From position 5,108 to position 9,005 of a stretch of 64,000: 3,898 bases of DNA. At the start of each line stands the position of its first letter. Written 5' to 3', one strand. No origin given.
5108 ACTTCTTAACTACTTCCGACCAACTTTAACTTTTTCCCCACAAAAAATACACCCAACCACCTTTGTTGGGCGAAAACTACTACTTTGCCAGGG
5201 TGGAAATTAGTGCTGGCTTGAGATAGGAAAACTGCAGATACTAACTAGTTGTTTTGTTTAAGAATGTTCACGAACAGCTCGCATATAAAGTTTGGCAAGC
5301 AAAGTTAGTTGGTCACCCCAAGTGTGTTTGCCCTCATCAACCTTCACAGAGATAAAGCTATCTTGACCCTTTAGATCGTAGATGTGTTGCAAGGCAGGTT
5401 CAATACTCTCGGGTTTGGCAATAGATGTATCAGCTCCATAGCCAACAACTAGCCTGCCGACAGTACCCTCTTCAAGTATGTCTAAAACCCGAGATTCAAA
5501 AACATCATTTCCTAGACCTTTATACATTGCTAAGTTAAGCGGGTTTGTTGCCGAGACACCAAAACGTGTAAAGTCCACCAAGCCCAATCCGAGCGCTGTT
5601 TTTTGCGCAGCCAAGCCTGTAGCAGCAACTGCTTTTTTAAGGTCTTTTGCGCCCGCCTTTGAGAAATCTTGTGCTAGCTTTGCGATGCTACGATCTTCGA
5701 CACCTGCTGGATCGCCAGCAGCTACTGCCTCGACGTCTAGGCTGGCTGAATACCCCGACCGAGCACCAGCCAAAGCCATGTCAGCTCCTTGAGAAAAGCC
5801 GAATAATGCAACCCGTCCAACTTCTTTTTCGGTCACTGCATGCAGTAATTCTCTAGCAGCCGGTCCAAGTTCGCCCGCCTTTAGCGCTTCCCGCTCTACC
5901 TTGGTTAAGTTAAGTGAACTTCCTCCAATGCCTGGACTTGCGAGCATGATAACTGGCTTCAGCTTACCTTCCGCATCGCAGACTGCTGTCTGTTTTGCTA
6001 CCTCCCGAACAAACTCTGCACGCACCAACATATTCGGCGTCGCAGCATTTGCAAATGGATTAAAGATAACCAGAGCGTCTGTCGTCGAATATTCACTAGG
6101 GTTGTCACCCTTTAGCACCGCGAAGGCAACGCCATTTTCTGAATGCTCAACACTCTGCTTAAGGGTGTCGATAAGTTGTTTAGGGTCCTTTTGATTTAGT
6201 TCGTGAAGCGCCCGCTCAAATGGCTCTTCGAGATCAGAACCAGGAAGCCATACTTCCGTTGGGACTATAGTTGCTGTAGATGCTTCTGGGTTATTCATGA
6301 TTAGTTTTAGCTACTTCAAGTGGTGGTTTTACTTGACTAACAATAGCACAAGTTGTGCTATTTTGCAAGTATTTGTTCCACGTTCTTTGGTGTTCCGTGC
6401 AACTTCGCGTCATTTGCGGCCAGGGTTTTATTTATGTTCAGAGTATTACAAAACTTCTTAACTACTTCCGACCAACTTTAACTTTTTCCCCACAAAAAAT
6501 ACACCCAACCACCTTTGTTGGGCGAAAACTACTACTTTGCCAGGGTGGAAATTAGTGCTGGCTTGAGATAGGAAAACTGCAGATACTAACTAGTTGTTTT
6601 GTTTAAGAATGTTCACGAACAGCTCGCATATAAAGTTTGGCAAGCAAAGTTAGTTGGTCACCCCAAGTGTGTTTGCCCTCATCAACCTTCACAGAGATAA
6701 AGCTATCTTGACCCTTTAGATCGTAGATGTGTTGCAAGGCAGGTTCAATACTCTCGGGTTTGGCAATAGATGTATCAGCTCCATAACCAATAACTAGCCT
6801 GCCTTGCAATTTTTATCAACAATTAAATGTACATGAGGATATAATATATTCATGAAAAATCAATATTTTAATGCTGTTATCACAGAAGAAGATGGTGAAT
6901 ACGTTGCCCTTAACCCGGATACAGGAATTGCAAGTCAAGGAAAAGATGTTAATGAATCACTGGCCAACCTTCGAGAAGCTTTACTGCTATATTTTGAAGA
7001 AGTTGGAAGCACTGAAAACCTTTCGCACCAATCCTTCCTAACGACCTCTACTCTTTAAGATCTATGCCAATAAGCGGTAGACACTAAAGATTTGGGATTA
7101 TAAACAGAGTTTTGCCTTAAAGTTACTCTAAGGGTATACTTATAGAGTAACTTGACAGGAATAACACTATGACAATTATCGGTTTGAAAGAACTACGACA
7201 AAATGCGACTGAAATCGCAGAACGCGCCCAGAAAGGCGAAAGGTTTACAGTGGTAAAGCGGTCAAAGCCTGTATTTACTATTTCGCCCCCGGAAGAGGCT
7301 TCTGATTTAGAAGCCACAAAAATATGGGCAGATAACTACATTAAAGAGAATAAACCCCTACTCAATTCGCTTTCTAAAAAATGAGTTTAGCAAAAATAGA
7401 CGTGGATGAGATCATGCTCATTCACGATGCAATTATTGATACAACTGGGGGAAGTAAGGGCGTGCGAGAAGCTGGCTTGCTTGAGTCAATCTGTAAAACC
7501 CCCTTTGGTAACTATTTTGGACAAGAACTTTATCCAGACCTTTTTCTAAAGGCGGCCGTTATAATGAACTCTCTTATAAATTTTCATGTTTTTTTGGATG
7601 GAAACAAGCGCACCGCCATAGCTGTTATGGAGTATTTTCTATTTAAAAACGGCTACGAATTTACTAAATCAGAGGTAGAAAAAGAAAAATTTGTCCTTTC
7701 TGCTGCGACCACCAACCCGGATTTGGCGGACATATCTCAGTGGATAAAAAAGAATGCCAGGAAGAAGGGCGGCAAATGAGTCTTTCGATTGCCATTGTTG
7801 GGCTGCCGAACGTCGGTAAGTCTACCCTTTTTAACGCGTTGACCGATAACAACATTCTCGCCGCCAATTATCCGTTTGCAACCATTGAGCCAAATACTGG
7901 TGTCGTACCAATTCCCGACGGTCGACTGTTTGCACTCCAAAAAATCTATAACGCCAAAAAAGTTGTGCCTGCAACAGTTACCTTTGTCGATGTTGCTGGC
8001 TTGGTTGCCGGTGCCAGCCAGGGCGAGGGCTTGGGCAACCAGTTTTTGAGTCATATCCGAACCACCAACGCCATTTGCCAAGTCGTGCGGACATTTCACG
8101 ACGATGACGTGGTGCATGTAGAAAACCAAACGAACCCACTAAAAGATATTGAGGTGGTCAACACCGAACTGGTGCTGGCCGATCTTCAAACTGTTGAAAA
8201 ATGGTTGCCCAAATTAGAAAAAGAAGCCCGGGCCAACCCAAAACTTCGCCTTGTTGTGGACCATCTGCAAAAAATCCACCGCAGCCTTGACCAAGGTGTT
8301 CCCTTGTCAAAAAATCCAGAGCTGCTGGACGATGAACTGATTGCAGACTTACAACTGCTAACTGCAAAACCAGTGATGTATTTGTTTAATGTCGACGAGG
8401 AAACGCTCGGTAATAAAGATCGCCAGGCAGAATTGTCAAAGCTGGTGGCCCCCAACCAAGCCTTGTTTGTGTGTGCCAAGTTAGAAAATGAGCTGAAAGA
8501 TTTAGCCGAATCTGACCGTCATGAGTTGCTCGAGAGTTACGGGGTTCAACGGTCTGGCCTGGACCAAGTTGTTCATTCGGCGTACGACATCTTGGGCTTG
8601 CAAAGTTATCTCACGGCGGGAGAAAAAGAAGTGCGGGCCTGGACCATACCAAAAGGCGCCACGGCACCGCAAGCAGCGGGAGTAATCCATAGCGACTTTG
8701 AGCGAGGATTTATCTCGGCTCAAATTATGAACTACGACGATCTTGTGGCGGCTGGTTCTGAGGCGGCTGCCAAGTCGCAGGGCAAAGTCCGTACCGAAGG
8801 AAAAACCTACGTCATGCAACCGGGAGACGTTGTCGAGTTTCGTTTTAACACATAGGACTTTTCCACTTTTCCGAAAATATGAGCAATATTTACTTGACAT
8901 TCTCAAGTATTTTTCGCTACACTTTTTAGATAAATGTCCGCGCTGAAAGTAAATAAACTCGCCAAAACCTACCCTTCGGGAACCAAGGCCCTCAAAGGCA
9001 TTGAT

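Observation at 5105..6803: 354-bp near-identical direct repeat leaves a terminator-bearing 3' fragment of the hydrolase gene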

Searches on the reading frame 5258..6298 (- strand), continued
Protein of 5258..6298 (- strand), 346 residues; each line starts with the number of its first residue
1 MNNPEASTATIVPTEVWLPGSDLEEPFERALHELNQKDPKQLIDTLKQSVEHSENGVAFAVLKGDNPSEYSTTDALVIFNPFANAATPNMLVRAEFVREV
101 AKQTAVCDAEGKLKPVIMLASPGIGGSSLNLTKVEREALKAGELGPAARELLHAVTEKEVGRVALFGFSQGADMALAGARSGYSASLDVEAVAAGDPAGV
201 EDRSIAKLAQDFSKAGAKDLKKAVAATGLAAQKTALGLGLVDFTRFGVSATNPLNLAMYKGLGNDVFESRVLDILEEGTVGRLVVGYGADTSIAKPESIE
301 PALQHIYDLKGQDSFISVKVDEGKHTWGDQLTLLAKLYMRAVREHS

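Call 50: fold_search(model_id=the predicted structure, library=pdb)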
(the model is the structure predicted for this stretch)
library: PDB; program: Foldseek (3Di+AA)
matches with E <= 10: 1588; with E <= 0.001: 806
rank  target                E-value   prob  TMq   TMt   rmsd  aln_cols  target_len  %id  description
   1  4uhh                  5.6e-09  1.00  0.46  0.55   7.7       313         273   14  Structural studies of a thermophilic esterase from Thermogutta terrifontis (cacodylate complex) (released 2015-06-10)
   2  4uhc                  8.0e-09  1.00  0.47  0.56   7.6       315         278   15  Structural studies of a thermophilic esterase from Thermogutta terrifontis (Native) (released 2015-06-10)
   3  8ckp_B                8.0e-09  1.00  0.45  0.53  11.3       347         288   10  X-ray structure of the crystallization-prone form of subfamily III haloalkane dehalogenase DhmeA from Haloferax medite (released 2023-08-30)
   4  8ooh_A                1.2e-08  1.00  0.41  0.48   9.6       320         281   12  Cryo-EM map of the focused refinement of the subfamily III haloalkane dehalogenase from Haloferax mediterranei dimer f (released 2023-10-11)
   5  8ooh_B                1.2e-08  1.00  0.41  0.48   9.6       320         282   12  Cryo-EM map of the focused refinement of the subfamily III haloalkane dehalogenase from Haloferax mediterranei dimer f (released 2023-10-11)
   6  3fob_B                1.7e-08  1.00  0.49  0.59   7.8       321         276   13  Crystal structure of bromoperoxidase from Bacillus anthracis (released 2009-01-06)
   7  3fob_A                1.7e-08  1.00  0.49  0.59   7.5       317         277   14  Crystal structure of bromoperoxidase from Bacillus anthracis (released 2009-01-06)
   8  4uhe                  1.8e-08  1.00  0.45  0.54   7.7       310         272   14  Structural studies of a thermophilic esterase from Thermogutta terrifontis (malate bound) (released 2015-06-10)
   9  4uhd                  1.8e-08  1.00  0.45  0.54   7.9       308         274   16  Structural studies of a thermophilic esterase from Thermogutta terrifontis (acetate bound) (released 2015-06-10)
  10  7qjm_A                2.2e-08  1.00  0.47  0.52  12.3       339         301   15  Crystal structure of an alpha/beta-hydrolase enzyme from Chloroflexus sp. MS-G (202) (released 2022-12-28)
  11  2vf2_A                2.5e-08  1.00  0.50  0.59   6.9       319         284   13  X-ray crystal structure of HsaD from Mycobacterium tuberculosis (released 2007-11-06)
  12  8ckp_F                3.0e-08  1.00  0.44  0.50  12.6       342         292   12  X-ray structure of the crystallization-prone form of subfamily III haloalkane dehalogenase DhmeA from Haloferax medite (released 2023-08-30)
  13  1brt                  3.2e-08  1.00  0.46  0.55   9.6       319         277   15  BROMOPEROXIDASE A2 MUTANT M99T (released 1998-06-17)
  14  9bd4_B                3.4e-08  1.00  0.42  0.58   7.7       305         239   15  YjfP, Klebsiella pneumoniae serine hydrolase, unbound (released 2025-04-30)
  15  7qjm_B                4.5e-08  1.00  0.48  0.54  12.2       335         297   15  Crystal structure of an alpha/beta-hydrolase enzyme from Chloroflexus sp. MS-G (202) (released 2022-12-28)
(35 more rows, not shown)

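Call 54: find_encoding_contigs(protein=P0102, flank=7000, max_places=6)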
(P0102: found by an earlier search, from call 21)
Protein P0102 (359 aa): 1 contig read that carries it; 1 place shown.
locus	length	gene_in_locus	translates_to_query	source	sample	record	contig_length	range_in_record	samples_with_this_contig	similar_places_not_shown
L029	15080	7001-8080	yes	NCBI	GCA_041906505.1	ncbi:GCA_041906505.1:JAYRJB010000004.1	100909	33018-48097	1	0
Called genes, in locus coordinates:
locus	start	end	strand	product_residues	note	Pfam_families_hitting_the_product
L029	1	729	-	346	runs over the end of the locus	PF11104:PilM_2, PF06723:MreB_Mbl (faint), PF14450:FtsA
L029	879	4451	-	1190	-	-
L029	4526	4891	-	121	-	-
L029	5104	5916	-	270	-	-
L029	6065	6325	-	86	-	PF05016:ParE_toxin (weak), PF15738:YafQ_toxin, PF15781:ParE-like_toxin (weak)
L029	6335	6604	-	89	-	PF04221:RelB (weak), PF19891:DUF6364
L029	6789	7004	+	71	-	PF02604:PhdYeFM_antitox (weak)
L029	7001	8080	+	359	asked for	PF01926:MMR_HSR1, PF02421:FeoB_N, PF06071:YchF-GTPase_C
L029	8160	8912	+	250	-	PF02463:SMC_N (weak), PF00005:ABC_tran, PF13304:AAA_21 (weak)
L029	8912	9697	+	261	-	PF01061:ABC2_membrane, PF12698:ABC2_membrane_3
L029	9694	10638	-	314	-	PF13354:Beta-lactamase2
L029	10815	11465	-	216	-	PF00156:Pribosyltran (weak)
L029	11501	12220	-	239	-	PF01479:S4, PF01728:FtsJ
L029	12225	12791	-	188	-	PF08207:EFP_N, PF01132:EFP, PF09285:Elong-fact-P_C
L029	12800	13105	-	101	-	-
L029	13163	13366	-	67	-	PF01084:Ribosomal_S18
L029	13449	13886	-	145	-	PF00436:SSB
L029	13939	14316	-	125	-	PF01250:Ribosomal_S6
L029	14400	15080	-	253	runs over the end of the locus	-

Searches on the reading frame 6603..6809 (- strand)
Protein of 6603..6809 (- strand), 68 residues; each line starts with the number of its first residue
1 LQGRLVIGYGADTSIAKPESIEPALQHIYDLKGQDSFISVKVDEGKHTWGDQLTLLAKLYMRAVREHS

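Call 5: search_protein_families(library=pfam, proteins=[window:6603-6809:-], max_evalue=0.01)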
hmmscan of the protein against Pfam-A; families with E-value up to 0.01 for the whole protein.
window:6603-6809:- (68 aa): 0 families

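Call 19: find_encoding_contigs(protein=window:6603-6809:-, flank=10000, max_places=10)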
Protein window:6603-6809:- (68 aa): 6 contigs read that carry it; 5 places shown.
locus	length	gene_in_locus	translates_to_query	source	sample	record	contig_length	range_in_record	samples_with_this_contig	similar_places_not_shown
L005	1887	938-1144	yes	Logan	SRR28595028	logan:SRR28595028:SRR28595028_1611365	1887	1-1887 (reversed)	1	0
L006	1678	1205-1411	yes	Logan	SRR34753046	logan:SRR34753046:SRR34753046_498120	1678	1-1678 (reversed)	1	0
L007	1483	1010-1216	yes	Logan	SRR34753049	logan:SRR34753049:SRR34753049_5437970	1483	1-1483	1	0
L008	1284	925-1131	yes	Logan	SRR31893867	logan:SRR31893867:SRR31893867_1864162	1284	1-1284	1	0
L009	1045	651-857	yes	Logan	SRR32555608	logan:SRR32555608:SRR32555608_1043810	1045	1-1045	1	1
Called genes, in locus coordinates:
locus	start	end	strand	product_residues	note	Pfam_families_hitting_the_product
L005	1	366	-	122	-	?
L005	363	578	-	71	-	PF02604:PhdYeFM_antitox (weak)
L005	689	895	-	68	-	PF24113:DUF7387 (weak)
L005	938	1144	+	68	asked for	-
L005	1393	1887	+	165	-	?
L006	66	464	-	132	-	PF02661:Fic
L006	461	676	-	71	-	PF02604:PhdYeFM_antitox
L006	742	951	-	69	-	PF07927:HicA_toxin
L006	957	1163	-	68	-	PF24113:DUF7387 (weak)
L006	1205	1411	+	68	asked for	-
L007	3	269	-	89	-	?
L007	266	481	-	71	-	PF02604:PhdYeFM_antitox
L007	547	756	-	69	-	PF07927:HicA_toxin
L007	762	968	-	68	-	PF24113:DUF7387 (weak)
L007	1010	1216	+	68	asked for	-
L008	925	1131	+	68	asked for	-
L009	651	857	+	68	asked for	-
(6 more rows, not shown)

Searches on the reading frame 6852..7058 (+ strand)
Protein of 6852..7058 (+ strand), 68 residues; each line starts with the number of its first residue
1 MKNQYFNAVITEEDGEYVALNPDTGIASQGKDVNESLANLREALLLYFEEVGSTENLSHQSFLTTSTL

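Call 5: search_protein_families(library=pfam, proteins=[window:6852-7058:+], max_evalue=0.01)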
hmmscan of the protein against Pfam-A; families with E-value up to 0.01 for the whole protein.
window:6852-7058:+ (68 aa): 1 family
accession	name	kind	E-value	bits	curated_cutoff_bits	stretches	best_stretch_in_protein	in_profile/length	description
PF24113.1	DUF7387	-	1.4e-06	29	27.9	1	9-50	16-57/85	Family of unknown function (DUF7387)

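Call 32: find_encoding_contigs(protein=window:6852-7058:+, flank=5000, max_places=10)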
Protein window:6852-7058:+ (68 aa): 21 contigs read that carry it; 10 places shown.
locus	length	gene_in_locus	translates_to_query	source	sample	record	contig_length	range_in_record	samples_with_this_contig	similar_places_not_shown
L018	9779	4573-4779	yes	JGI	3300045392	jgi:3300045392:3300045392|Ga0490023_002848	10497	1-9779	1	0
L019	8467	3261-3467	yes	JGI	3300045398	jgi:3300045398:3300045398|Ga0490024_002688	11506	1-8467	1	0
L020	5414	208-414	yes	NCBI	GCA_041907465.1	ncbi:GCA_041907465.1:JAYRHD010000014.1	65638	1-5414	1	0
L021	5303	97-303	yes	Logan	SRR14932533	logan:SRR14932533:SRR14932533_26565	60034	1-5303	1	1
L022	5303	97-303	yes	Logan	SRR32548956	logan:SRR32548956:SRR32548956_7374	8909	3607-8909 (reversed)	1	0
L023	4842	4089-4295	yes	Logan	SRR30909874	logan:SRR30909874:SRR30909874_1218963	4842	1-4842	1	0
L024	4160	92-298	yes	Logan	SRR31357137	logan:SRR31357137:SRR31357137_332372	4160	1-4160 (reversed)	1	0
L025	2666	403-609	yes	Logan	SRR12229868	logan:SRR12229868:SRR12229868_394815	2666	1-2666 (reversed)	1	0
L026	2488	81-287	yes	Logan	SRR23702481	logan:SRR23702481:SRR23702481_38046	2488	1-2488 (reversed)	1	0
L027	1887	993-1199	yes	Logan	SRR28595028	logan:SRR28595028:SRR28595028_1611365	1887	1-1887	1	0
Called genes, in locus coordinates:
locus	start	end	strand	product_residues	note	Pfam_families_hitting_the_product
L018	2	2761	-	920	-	?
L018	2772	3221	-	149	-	-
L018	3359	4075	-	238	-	-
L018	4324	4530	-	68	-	-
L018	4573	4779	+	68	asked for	PF24113:DUF7387 (weak)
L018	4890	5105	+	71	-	PF02604:PhdYeFM_antitox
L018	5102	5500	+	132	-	PF02661:Fic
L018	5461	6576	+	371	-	PF01926:MMR_HSR1, PF02421:FeoB_N, PF06071:YchF-GTPase_C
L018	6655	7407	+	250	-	PF02463:SMC_N (weak), PF00005:ABC_tran, PF13304:AAA_21 (weak)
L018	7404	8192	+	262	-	PF01061:ABC2_membrane, PF12698:ABC2_membrane_3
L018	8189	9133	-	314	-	PF13354:Beta-lactamase2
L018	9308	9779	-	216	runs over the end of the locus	PF00156:Pribosyltran (weak)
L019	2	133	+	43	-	?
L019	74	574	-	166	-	-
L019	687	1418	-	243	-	-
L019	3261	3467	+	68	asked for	PF24113:DUF7387 (weak)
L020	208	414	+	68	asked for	PF24113:DUF7387 (weak)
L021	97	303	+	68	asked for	PF24113:DUF7387 (weak)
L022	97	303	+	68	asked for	PF24113:DUF7387 (weak)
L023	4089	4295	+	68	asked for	PF24113:DUF7387 (weak)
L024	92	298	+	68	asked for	PF24113:DUF7387 (weak)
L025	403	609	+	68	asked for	PF24113:DUF7387 (weak)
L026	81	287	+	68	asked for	PF24113:DUF7387 (weak)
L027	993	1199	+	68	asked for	PF24113:DUF7387 (weak)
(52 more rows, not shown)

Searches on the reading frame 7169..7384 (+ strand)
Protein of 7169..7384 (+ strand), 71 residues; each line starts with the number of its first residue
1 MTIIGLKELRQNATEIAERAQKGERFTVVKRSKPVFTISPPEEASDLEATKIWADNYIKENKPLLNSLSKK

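Call 5: search_protein_families(library=pfam, proteins=[window:7169-7384:+], max_evalue=0.01)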
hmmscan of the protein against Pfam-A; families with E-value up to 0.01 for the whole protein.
window:7169-7384:+ (71 aa): 1 family
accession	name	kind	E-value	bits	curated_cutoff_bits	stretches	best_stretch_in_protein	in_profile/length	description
PF02604.26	PhdYeFM_antitox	-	1.1e-07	31.9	29.8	1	1-57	1-58/74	Antitoxin Phd_YefM, type II toxin-antitoxin system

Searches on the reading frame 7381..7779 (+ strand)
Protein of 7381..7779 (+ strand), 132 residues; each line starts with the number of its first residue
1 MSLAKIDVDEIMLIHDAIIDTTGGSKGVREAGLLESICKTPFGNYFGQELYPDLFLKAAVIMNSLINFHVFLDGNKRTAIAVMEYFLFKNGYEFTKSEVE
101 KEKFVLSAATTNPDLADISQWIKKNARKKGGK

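Call 5: search_protein_families(library=pfam, proteins=[window:7381-7779:+], max_evalue=0.01)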
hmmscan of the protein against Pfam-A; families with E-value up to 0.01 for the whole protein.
window:7381-7779:+ (132 aa): 1 family
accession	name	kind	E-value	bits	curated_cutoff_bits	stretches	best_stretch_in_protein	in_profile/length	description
PF02661.23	Fic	-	4.8e-16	59.8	24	1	6-87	2-93/93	Fic/DOC family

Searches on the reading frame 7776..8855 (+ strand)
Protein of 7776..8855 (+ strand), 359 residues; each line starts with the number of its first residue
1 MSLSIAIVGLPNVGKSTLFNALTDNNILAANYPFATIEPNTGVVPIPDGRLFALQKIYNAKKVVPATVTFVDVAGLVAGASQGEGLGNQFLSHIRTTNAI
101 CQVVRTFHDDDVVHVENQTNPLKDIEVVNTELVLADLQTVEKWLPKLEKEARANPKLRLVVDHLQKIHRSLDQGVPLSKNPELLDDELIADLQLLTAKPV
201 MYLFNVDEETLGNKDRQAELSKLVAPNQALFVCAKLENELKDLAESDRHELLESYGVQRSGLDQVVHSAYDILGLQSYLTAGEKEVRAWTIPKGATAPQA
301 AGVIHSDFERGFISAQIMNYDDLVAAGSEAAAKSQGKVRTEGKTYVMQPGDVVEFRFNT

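Call 5: search_protein_families(library=pfam, proteins=[window:7776-8855:+], max_evalue=0.01)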
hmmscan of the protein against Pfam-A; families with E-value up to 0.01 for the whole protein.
window:7776-8855:+ (359 aa): 5 families
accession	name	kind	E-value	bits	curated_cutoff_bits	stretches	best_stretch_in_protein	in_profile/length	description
PF06071.19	YchF-GTPase_C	-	1.3e-38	131.4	27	1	275-358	1-84/84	Protein of unknown function (DUF933)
PF01926.29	MMR_HSR1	-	1.6e-21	77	21.9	1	5-118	2-92/113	50S ribosome-binding GTPase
PF02421.24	FeoB_N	-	3.6e-09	36.7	27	1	4-45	2-43/156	Ferrous iron transport protein B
PF00350.29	Dynamin_N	-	0.0023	18.4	27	0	5-30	1-26/168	Dynamin family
PF02824.27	TGS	-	0.0075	16.7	22.2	0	290-354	12-57/60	TGS domain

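Call 15: find_encoding_contigs(protein=window:7776-8855:+, flank=10000, max_places=10)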
Protein window:7776-8855:+ (359 aa): 2 contigs read that carry it; 1 place shown.
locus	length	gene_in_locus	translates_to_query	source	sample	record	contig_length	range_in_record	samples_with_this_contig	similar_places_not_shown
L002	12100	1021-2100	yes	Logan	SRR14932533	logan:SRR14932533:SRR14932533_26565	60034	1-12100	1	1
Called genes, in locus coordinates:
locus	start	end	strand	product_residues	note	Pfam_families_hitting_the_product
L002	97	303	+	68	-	PF24113:DUF7387 (weak)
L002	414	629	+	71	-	PF02604:PhdYeFM_antitox (weak)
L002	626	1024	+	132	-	PF02661:Fic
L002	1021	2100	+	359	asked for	PF01926:MMR_HSR1, PF02421:FeoB_N, PF06071:YchF-GTPase_C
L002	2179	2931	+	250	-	PF02463:SMC_N (weak), PF00005:ABC_tran, PF13304:AAA_21 (weak)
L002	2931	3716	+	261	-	PF01061:ABC2_membrane, PF12698:ABC2_membrane_3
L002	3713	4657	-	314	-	PF13354:Beta-lactamase2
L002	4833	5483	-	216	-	PF00156:Pribosyltran (weak)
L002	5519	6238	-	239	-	PF01479:S4, PF01728:FtsJ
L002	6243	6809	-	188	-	PF08207:EFP_N, PF01132:EFP, PF09285:Elong-fact-P_C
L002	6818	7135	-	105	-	-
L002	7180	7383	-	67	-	PF01084:Ribosomal_S18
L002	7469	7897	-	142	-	PF00436:SSB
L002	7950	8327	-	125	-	PF01250:Ribosomal_S6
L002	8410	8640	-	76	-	-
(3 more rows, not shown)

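Call 21: list_cluster_members(proteins=[P0001, window:7776-8855:+, window:6852-7058:+])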
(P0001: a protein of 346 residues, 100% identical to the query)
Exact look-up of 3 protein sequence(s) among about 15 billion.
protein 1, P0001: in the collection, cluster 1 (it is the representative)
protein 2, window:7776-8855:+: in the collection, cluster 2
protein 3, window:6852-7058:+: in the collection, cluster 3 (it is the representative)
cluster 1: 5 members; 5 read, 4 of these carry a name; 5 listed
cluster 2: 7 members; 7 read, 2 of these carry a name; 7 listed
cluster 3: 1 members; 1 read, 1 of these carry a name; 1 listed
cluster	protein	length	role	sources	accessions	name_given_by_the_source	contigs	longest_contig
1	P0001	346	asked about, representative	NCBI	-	-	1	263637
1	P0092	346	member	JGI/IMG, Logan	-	pimeloyl-ACP methyl ester carboxylesterase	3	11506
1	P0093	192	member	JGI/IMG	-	dienelactone hydrolase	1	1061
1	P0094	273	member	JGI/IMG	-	hypothetical protein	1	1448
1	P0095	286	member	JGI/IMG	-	pimeloyl-ACP methyl ester carboxylesterase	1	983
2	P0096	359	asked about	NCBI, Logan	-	-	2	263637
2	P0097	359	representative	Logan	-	-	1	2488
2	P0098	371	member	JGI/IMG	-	GTP-binding protein YchF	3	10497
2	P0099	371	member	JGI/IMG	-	GTP-binding protein YchF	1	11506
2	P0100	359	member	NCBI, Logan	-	-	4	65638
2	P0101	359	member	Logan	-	-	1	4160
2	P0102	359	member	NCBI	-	-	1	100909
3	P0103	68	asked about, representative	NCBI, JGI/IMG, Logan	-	predicted RNase H-like HicB family nuclease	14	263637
